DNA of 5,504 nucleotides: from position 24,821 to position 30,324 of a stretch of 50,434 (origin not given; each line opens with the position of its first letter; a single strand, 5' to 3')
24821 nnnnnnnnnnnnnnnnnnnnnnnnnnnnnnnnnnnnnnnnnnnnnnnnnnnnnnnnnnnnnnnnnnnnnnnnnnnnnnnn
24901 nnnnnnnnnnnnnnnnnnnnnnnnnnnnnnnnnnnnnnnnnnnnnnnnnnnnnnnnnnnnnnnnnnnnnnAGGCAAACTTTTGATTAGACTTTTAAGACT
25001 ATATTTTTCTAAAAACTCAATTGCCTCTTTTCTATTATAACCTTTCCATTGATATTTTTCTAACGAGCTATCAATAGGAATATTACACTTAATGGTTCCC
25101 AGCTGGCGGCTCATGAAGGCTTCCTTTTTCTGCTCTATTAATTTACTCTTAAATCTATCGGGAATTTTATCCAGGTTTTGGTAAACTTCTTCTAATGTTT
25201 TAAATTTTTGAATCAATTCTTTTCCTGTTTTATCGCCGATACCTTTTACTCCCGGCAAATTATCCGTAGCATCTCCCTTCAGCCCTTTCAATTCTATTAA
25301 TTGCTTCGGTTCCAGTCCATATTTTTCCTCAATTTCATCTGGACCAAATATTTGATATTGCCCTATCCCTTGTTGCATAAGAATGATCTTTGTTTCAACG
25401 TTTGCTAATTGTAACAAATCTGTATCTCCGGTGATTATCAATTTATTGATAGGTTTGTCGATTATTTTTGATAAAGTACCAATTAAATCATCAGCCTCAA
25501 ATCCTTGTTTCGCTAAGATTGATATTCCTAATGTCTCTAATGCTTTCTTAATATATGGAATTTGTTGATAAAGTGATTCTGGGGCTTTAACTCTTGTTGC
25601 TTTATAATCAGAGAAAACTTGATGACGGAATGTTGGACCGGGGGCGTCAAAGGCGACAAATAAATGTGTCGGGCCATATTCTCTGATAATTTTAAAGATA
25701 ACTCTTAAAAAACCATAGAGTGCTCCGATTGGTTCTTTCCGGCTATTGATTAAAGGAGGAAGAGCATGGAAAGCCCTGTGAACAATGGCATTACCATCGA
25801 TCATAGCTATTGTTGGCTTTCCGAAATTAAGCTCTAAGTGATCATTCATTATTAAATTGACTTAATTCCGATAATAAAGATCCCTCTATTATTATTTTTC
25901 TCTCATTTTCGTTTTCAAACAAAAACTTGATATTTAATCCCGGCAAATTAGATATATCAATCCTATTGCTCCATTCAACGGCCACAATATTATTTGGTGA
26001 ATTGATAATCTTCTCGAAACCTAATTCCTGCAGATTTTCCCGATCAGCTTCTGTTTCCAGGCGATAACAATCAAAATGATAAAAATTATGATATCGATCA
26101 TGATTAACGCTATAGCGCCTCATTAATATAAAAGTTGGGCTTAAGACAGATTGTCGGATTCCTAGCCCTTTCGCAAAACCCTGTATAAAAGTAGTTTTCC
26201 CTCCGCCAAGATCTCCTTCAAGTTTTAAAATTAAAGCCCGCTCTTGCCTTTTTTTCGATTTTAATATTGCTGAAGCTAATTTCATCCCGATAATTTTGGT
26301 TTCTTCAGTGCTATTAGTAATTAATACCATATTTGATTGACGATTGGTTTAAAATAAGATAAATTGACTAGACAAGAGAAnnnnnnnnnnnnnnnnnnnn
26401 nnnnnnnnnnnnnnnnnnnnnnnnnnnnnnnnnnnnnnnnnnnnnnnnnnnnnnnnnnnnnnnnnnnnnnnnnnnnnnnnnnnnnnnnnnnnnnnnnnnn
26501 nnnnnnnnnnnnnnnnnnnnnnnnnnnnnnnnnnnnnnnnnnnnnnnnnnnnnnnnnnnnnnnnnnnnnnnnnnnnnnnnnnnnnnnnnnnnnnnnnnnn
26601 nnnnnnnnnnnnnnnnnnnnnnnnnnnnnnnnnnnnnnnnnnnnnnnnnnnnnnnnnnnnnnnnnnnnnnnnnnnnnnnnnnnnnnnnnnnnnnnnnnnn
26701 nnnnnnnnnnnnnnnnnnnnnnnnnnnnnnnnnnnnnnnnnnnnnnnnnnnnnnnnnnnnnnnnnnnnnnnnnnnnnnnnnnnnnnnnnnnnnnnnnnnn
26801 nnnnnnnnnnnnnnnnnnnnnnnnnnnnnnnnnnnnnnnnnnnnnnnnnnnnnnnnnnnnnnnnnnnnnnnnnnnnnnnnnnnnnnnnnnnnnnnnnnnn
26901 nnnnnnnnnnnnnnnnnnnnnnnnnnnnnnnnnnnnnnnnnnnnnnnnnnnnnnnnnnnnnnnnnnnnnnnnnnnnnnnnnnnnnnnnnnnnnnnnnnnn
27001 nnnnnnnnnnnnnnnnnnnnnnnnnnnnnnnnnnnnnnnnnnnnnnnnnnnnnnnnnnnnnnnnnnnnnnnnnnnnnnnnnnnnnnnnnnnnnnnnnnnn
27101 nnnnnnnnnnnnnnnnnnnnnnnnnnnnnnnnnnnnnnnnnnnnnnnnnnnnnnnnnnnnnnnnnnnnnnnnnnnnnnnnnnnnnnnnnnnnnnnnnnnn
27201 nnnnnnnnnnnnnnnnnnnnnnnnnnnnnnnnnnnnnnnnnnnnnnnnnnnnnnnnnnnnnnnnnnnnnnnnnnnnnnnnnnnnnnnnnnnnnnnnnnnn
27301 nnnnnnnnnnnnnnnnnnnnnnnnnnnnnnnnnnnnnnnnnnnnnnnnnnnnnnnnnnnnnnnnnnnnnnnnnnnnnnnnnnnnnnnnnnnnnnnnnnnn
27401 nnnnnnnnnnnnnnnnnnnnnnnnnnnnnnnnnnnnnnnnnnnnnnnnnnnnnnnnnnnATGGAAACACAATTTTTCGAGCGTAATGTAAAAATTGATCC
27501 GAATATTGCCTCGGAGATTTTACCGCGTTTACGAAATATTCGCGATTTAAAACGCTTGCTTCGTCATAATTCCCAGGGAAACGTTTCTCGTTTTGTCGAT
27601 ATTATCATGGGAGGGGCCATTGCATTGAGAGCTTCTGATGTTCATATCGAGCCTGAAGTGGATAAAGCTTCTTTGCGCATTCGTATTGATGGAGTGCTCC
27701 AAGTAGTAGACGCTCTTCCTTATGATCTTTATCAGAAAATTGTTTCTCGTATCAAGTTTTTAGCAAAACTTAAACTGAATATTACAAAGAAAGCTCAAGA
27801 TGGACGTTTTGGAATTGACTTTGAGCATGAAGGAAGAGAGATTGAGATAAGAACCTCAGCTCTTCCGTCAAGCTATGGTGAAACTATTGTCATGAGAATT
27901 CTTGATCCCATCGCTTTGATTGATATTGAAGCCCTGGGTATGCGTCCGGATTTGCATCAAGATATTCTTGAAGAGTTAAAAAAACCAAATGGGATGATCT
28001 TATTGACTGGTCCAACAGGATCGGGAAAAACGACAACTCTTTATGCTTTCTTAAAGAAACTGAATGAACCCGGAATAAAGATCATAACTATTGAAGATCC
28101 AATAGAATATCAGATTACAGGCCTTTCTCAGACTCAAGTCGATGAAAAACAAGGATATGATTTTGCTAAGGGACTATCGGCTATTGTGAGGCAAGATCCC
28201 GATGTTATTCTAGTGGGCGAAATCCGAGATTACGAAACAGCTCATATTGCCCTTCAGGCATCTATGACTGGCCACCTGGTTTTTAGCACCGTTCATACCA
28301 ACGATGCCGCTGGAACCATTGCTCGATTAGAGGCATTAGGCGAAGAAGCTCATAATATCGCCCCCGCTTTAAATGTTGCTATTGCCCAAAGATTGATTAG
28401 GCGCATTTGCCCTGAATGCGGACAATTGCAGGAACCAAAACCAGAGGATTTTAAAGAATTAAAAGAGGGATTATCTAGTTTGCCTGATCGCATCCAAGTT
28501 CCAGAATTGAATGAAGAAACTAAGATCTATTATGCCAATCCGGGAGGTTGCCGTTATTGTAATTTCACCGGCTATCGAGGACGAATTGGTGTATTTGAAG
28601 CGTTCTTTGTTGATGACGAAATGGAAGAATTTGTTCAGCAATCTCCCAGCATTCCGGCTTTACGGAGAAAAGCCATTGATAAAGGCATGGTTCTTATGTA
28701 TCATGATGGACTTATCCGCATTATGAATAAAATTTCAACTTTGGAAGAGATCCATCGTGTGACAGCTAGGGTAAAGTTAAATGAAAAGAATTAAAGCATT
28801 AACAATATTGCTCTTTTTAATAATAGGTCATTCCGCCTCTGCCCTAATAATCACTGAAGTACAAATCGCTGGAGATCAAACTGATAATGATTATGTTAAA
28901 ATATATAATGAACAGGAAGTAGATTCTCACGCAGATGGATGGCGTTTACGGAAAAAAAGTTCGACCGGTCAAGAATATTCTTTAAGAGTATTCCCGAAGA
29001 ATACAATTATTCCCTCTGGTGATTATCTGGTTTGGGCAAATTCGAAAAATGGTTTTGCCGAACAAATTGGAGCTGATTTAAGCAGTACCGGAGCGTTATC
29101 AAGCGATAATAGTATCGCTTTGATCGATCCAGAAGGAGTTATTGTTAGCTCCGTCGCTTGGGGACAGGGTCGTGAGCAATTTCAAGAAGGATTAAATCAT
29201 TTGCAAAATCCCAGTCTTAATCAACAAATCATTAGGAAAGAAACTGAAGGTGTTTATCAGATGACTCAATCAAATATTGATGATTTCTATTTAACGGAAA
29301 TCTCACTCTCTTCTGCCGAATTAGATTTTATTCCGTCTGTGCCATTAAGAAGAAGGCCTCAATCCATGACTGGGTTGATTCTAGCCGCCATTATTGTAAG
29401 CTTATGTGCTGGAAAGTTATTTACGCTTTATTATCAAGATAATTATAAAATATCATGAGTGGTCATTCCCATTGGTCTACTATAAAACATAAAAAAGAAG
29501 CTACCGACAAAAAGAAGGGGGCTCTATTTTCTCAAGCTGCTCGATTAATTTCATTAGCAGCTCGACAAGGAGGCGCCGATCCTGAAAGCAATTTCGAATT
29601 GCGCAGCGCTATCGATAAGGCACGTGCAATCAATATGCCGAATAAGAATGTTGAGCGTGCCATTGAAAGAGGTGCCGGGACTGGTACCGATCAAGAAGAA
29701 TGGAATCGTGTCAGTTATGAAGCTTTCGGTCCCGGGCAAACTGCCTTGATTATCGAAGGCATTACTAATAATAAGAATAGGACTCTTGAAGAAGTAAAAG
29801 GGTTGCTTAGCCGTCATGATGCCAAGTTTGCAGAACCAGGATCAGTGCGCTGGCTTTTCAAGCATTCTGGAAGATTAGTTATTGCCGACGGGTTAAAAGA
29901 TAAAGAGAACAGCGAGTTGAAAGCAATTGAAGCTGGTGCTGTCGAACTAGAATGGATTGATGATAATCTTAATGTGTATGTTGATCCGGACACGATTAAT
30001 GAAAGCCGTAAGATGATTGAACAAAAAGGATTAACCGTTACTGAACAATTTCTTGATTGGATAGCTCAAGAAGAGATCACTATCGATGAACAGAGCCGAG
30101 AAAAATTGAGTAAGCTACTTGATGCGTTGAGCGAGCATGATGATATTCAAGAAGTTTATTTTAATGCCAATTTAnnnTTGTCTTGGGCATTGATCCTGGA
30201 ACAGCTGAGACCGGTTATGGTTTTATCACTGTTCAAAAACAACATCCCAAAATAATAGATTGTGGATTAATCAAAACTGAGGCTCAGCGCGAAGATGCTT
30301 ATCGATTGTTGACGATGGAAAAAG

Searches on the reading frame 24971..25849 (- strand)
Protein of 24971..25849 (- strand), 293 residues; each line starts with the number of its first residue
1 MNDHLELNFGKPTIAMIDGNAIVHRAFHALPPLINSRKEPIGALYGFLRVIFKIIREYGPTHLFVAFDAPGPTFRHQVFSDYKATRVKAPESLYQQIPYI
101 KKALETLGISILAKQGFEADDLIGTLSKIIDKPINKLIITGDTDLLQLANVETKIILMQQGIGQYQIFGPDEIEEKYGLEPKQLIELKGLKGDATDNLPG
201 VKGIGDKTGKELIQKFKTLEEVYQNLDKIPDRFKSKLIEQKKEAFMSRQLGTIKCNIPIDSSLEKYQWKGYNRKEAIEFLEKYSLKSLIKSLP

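Call 76: search_protein_families(library=pfam, proteins=[window:24971-25849:-], max_evalue=0.0001)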
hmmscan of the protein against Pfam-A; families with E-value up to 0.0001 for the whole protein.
window:24971-25849:- (293 aa): 2 families
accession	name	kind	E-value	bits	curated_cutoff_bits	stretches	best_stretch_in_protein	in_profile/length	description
PF02739.22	5_3_exonuc_N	-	1.2e-50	171.9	34.3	1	14-178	2-164/164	5'-3' exonuclease, N-terminal resolvase-like domain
PF01367.25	5_3_exonuc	-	6.1e-30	104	40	1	180-273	2-96/97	5'-3' exonuclease, C-terminal SAM fold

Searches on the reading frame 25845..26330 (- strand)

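Call 76: search_protein_families(library=pfam, proteins=[window:25845-26330:-], max_evalue=0.0001)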
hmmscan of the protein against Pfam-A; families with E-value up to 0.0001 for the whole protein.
window:25845-26330:- (162 aa): 1 family
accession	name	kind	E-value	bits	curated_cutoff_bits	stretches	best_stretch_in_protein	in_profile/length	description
PF02367.23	TsaE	-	4.5e-30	104.7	26.6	1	6-145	2-127/128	Threonylcarbamoyl adenosine biosynthesis protein TsaE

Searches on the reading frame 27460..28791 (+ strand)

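Call 76: search_protein_families(library=pfam, proteins=[window:27460-28791:+], max_evalue=0.0001)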
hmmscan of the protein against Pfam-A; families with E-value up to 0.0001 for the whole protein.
window:27460-28791:+ (444 aa): 5 families
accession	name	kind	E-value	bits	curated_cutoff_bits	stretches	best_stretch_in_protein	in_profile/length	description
PF00437.27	T2SSE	-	6.7e-114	380.8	24.9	1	37-433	3-370/370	Type II/IV secretion system protein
PF25199.1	nSTAND_NTPase5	-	1.8e-05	25.1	34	1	165-218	24-83/145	Novel STAND NTPase 5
PF20720.3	nSTAND3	-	1.9e-05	24.8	27.2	1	166-216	7-56/155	Novel STAND NTPase 3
PF13191.12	AAA_16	-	4.3e-05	24.5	32.6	0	167-208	13-55/167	AAA ATPase domain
PF13401.12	AAA_22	-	8e-05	23.4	27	0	176-211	4-39/130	AAA domain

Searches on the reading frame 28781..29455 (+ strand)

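Call 76: search_protein_families(library=pfam, proteins=[window:28781-29455:+], max_evalue=0.0001)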
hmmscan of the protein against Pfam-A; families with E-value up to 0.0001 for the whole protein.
window:28781-29455:+ (225 aa): 1 family
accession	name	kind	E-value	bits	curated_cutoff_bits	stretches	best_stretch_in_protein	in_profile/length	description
PF00932.25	LTD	-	3.9e-13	50.2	34.3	1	18-128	4-108/109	Lamin Tail Domain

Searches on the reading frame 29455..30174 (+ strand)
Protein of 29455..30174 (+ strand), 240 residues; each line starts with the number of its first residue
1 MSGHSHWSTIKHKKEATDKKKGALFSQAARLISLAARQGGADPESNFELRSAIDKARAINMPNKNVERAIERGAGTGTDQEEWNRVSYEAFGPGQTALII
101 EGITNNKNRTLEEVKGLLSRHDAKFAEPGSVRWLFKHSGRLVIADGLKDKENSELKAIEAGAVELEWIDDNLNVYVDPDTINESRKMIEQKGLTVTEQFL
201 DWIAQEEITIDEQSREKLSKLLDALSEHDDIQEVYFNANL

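Call 76: search_protein_families(library=pfam, proteins=[window:29455-30174:+], max_evalue=0.0001)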
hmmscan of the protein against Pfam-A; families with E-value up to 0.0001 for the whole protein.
window:29455-30174:+ (240 aa): 2 families
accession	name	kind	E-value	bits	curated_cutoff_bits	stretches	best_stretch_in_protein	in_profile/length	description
PF01709.26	Transcrip_reg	-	3.1e-40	137.9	27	1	85-238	3-160/160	TACO1/YebC second and third domain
PF20772.2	TACO1_YebC_N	-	1.4e-29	102.8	36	1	5-75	1-72/73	TACO1/YebC protein N-terminal domain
